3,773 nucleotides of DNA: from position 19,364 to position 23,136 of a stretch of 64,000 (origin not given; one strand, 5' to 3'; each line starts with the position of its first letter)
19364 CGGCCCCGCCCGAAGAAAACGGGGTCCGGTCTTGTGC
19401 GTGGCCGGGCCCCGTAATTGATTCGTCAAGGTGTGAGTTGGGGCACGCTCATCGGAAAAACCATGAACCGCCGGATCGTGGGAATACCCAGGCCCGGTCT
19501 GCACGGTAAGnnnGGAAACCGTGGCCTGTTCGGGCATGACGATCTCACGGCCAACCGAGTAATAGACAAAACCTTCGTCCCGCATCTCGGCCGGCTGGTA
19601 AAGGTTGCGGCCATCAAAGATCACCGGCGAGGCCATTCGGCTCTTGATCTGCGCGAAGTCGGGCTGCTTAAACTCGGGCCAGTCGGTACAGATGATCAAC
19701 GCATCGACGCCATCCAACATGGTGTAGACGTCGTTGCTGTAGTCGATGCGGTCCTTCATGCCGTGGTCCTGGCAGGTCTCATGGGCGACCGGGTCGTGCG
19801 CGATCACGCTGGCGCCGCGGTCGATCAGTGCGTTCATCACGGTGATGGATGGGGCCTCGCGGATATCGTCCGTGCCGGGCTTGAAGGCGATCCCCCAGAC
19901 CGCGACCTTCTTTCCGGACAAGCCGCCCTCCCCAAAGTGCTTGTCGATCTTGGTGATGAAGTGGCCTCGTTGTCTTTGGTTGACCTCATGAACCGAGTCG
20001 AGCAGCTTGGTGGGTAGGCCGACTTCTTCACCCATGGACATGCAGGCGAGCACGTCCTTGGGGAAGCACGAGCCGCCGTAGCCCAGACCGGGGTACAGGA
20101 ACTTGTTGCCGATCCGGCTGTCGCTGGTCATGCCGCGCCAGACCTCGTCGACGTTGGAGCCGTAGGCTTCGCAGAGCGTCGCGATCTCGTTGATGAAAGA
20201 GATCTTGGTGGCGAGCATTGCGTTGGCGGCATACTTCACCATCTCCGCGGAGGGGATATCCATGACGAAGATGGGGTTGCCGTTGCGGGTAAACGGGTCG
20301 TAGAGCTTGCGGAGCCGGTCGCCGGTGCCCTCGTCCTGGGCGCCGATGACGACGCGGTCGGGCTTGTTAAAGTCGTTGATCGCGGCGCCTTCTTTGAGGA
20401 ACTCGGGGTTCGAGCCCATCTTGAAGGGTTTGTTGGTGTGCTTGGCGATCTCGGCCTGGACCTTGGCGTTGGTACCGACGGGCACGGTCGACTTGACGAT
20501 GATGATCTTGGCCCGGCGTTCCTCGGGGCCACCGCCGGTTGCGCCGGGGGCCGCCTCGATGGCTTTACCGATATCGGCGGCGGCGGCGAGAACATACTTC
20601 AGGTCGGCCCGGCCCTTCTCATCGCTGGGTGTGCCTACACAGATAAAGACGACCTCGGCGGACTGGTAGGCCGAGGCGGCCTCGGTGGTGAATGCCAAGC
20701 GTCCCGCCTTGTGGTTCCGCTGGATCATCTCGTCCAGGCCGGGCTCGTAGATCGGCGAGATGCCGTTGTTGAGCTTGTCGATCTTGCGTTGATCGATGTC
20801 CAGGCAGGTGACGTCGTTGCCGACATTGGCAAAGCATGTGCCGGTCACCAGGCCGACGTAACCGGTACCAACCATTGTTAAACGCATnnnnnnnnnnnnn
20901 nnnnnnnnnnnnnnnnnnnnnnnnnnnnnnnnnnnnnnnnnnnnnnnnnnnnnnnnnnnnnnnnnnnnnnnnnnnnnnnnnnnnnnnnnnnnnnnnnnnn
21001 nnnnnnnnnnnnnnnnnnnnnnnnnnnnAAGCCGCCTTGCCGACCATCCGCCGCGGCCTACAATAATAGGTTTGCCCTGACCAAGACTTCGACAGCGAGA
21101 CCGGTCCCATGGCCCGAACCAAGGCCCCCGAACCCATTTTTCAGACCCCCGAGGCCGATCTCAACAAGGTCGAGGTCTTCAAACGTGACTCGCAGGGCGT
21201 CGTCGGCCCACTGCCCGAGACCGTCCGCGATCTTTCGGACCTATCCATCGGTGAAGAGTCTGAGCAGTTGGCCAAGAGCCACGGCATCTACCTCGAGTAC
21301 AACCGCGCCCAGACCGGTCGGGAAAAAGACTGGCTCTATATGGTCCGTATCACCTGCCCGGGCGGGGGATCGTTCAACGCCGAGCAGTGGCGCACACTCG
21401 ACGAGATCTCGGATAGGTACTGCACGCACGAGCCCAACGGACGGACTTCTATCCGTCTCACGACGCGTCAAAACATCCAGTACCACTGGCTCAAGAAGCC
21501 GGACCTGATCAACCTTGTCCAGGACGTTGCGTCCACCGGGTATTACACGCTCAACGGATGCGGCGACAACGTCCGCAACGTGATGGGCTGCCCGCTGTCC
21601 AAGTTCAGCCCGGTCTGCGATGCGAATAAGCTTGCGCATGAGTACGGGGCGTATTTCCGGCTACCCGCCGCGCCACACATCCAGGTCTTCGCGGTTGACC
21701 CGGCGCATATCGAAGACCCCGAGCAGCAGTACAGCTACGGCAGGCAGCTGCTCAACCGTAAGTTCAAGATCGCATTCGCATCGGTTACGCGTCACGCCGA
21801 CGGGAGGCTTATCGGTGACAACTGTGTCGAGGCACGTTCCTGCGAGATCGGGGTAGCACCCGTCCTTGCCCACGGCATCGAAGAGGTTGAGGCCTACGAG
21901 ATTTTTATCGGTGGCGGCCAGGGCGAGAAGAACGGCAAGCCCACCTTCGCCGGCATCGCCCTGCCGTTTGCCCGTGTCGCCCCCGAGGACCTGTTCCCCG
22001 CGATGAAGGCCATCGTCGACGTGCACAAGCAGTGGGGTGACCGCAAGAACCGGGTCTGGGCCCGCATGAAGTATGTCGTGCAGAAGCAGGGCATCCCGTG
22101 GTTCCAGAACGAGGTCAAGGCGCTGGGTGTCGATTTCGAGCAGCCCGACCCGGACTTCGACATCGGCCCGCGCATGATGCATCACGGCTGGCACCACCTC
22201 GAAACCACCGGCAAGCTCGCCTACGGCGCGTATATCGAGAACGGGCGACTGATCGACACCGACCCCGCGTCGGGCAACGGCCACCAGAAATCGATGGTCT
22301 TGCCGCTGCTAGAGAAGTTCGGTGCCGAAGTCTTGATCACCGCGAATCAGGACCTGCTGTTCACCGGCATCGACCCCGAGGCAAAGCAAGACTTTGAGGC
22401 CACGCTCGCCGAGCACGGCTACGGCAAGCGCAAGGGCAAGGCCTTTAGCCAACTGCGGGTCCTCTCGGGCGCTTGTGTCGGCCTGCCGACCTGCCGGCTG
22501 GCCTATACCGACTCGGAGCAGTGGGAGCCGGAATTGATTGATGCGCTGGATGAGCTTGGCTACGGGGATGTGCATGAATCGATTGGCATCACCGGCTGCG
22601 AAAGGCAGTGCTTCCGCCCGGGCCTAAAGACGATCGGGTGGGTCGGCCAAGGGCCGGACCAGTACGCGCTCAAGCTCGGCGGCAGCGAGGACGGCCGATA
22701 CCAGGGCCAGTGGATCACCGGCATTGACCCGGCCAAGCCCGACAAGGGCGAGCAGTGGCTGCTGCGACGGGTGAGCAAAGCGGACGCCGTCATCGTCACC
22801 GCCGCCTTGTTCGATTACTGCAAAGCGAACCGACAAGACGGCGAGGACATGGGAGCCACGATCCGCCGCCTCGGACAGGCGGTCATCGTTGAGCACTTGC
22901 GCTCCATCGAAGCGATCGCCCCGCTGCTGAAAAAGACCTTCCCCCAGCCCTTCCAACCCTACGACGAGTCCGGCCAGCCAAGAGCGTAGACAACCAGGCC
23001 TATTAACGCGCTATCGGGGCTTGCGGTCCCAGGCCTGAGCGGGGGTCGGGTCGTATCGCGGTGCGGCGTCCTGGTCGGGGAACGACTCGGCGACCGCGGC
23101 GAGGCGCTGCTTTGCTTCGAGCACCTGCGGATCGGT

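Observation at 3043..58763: Window-wide signature of leaderless mRNAs: -10 hexamer 6-7 nt before the start codon, no Shine-Dalgarno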

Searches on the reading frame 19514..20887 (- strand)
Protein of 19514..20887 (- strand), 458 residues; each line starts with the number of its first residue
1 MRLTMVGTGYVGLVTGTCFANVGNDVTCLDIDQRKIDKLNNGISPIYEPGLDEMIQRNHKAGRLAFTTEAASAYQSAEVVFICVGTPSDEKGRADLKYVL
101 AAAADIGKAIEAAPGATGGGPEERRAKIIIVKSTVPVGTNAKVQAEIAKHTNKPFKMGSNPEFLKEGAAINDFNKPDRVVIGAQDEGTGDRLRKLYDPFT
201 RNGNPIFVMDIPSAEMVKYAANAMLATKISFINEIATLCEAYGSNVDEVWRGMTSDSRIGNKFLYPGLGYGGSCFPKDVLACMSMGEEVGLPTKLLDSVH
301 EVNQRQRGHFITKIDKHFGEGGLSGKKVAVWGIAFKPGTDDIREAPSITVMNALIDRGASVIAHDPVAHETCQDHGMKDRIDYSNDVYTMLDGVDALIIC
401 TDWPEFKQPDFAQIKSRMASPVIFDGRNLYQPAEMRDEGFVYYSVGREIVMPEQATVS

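Call 36: search_protein_families(library=pfam, proteins=[window:19514-20887:-])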
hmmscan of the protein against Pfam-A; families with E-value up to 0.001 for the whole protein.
window:19514-20887:- (458 aa): 4 families
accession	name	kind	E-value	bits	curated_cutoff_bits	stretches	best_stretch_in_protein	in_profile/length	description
PF03721.20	UDPG_MGDP_dh_N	-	2.8e-63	213.3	27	1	1-195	1-187/187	UDP-glucose/GDP-mannose dehydrogenase family, NAD binding domain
PF00984.24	UDPG_MGDP_dh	-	3.6e-37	126.8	25.4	1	213-304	2-93/94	UDP-glucose/GDP-mannose dehydrogenase family, central domain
PF03720.21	UDPG_MGDP_dh_C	-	1.1e-33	116.2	30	1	329-432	1-103/103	UDP-glucose/GDP-mannose dehydrogenase family, UDP binding domain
PF02737.24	3HCDH_N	-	0.00079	19.8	22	0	3-81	2-83/180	3-hydroxyacyl-CoA dehydrogenase, NAD binding domain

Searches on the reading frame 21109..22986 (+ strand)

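Call 36: search_protein_families(library=pfam, proteins=[window:21109-22986:+])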
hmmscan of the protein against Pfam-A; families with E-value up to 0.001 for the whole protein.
window:21109-22986:+ (626 aa): 2 families
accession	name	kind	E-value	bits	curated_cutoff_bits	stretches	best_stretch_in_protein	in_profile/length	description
PF01077.27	NIR_SIR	-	2.5e-27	95.7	27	1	151-337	1-151/158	Nitrite and sulphite reductase 4Fe-4S domain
PF03460.22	NIR_SIR_ferr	-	2.8e-22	78.7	24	2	72-140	5-66/69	Nitrite/Sulfite reductase ferredoxin-like half domain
